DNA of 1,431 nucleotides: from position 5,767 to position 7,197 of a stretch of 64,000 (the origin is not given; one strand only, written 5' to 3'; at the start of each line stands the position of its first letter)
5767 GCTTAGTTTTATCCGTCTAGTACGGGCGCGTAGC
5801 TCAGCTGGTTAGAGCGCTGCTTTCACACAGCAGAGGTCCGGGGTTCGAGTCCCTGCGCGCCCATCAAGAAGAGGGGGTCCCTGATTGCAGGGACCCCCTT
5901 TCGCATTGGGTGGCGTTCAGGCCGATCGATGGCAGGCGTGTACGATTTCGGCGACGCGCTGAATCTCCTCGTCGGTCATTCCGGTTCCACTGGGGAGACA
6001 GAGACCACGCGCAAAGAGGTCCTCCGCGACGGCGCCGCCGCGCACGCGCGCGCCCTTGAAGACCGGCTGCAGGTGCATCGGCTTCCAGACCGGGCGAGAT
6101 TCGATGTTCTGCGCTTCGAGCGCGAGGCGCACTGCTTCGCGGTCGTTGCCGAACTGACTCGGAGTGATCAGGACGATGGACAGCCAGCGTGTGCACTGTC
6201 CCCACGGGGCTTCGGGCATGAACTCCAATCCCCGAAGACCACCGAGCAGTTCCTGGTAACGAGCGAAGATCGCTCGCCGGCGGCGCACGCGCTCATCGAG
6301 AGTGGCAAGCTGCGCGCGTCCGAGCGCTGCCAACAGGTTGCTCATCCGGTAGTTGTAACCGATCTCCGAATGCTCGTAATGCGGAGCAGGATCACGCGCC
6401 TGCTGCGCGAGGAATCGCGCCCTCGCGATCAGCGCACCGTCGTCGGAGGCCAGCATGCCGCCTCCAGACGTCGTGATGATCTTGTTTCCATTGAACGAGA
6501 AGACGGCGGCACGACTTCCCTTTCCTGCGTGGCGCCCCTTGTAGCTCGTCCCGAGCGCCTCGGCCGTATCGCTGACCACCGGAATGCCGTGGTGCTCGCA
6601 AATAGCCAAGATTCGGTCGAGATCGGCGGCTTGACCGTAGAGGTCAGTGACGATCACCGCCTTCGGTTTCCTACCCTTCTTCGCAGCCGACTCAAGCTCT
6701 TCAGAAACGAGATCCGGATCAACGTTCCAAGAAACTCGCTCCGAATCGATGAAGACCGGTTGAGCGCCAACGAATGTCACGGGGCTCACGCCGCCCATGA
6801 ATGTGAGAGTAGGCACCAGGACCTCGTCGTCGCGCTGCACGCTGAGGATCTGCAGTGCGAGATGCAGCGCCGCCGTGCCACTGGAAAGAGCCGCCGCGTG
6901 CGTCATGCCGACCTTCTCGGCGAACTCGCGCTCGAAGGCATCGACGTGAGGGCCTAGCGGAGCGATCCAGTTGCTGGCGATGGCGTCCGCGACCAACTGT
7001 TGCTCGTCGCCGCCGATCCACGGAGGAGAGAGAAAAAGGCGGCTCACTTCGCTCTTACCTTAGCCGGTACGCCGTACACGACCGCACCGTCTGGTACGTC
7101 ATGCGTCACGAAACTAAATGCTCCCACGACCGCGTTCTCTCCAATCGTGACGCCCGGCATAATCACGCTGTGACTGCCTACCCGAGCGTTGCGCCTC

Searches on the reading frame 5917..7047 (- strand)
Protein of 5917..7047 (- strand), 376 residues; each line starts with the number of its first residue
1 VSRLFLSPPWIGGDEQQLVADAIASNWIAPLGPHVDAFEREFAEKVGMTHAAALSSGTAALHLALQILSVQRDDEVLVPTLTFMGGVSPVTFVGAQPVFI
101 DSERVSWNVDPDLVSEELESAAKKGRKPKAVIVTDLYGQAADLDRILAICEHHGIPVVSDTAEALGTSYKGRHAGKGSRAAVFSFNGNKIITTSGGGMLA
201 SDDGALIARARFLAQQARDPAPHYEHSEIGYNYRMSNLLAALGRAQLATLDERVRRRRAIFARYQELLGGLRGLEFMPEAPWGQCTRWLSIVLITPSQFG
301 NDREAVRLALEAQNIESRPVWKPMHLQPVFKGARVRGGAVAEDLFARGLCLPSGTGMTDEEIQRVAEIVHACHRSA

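Call 29: search_protein_families(library=pfam, proteins=[window:5917-7047:-], max_evalue=0.01)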
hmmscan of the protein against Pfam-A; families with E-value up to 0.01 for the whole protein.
window:5917-7047:- (376 aa): 5 families
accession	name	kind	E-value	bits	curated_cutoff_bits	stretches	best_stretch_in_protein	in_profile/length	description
PF01041.23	DegT_DnrJ_EryC1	-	2e-101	340.2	19.8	1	12-369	4-359/360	DegT/DnrJ/EryC1/StrS aminotransferase family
PF00155.27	Aminotran_1_2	-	3.3e-09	36.9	19.7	1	35-271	44-290/361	Aminotransferase class I and II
PF01212.27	Beta_elim_lyase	-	8.2e-06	25.8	27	1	33-165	32-173/288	Beta-eliminating lyase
PF05889.19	SepSecS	-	0.00014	21.2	21.1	1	57-206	82-241/389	O-phosphoseryl-tRNA(Sec) selenium transferase, SepSecS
PF01053.26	Cys_Met_Meta_PP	-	0.0053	15.8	27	1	33-161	52-174/381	Cys/Met metabolism PLP-dependent enzyme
